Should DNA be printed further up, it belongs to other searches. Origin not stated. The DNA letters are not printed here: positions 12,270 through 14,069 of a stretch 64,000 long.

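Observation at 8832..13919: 1695-aa single-polypeptide fusion: PvcA/Dit1-type isonitrile-synthase-like domain + two kinase-like domains + HAD + GNAT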

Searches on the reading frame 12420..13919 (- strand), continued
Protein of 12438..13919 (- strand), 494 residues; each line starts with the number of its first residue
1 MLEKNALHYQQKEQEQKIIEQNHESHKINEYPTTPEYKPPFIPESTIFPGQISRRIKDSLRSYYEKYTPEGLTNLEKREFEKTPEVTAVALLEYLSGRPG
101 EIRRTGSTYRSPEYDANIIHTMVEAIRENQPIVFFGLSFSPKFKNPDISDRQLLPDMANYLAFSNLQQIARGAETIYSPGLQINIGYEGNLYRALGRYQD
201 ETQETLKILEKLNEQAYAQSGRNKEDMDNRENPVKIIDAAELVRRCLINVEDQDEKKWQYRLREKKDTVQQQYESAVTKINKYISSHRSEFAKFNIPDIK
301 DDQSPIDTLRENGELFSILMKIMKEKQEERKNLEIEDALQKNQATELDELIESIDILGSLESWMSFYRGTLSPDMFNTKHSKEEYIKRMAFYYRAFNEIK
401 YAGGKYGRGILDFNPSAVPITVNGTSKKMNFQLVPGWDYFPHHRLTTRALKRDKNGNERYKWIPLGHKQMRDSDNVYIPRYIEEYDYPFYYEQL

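Call 89: search_protein_families(library=pfam, proteins=[L022:411-1448:+, L023:3666-4325:+, L023:2962-3561:-, L023:2482-2937:-, L019:6059-9889:+, L019:17264-18346:+, L013:7318-7950:+, L015:5773-6399:+, L015:7522-8235:-], max_evalue=0.01)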
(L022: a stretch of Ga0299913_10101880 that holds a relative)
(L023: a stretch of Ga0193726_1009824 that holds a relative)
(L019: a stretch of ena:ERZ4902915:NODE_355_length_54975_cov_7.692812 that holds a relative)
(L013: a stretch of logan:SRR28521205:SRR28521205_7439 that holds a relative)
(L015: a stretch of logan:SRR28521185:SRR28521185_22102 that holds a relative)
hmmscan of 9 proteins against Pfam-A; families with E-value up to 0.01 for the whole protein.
L022:411-1448:+ (345 aa): 5 families
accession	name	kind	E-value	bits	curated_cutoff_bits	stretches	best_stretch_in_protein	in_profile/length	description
PF13358.12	DDE_3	-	5.1e-24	85.2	28.6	1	186-328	3-145/146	DDE superfamily endonuclease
PF13551.12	HTH_29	-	4.6e-06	27.1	28.1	1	33-94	1-64/64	Winged helix-turn helix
PF13565.12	HTH_32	-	2.3e-05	25.3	33.7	1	59-132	1-65/73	Homeodomain-like domain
PF13592.12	HTH_33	-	0.0011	19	25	1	111-140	2-31/60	Winged helix-turn helix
PF13384.12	HTH_23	-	0.002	18.3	24.6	1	33-73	7-47/50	Homeodomain-like domain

L023:3666-4325:+ (219 aa): 4 families
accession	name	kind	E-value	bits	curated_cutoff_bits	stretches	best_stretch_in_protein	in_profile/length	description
PF01370.27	Epimerase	-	3.3e-09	37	20.9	1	5-145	1-172/240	NAD dependent epimerase/dehydratase family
PF13460.12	NAD_binding_10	-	4.6e-07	30.3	27.2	1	37-177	47-182/184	NAD(P)H-binding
PF02719.21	Polysacc_synt_2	-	2.6e-05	24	20.2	1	76-145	104-171/293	Polysaccharide biosynthesis protein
PF04321.23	RmlD_sub_bind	-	0.009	15.6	27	0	4-59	2-60/287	RmlD substrate binding domain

L023:2962-3561:- (199 aa): 1 family
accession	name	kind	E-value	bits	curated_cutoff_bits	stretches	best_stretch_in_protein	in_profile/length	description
PF01872.23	RibD_C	-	4.7e-21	75.9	24.1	1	3-187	2-192/197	RibD C-terminal domain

L023:2482-2937:- (151 aa): 2 families
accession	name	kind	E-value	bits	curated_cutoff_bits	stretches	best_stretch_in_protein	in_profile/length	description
PF00903.31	Glyoxalase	-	9.6e-09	36.1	20.6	1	11-143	2-119/121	Glyoxalase/Bleomycin resistance protein/Dioxygenase superfamily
PF13669.12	Glyoxalase_4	-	2e-08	34.9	27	1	14-134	3-109/109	Glyoxalase/Bleomycin resistance protein/Dioxygenase superfamily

L019:6059-9889:+ (1276 aa): 1 family
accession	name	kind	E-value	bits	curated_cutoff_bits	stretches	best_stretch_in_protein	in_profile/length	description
PF13948.11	DUF4215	-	0.0031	18.2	27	1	556-580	19-44/47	Domain of unknown function (DUF4215)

L019:17264-18346:+ (360 aa): 0 families

L013:7318-7950:+ (210 aa): 4 families
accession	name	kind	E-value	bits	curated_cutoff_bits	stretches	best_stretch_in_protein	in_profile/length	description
PF13419.12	HAD_2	-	8.4e-32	111.1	23.8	1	6-174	1-176/178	Haloacid dehalogenase-like hydrolase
PF00702.32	Hydrolase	-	4e-27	96.3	26.4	1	3-170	1-191/191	haloacid dehalogenase-like hydrolase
PF13242.12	Hydrolase_like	-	7.4e-10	39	22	1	132-175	3-47/75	HAD-hyrolase-like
PF12710.13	HAD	-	1.3e-05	26.1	27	1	6-166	1-188/189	haloacid dehalogenase-like hydrolase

L015:5773-6399:+ (208 aa): 3 families
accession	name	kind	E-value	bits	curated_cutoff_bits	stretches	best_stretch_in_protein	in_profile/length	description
PF13419.12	HAD_2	-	7.8e-30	104.7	23.8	1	5-172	1-176/178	Haloacid dehalogenase-like hydrolase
PF00702.32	Hydrolase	-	1.7e-23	84.4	26.4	1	2-168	1-191/191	haloacid dehalogenase-like hydrolase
PF13242.12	Hydrolase_like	-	6.9e-12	45.6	22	1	129-203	2-75/75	HAD-hyrolase-like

L015:7522-8235:- (237 aa): 0 families
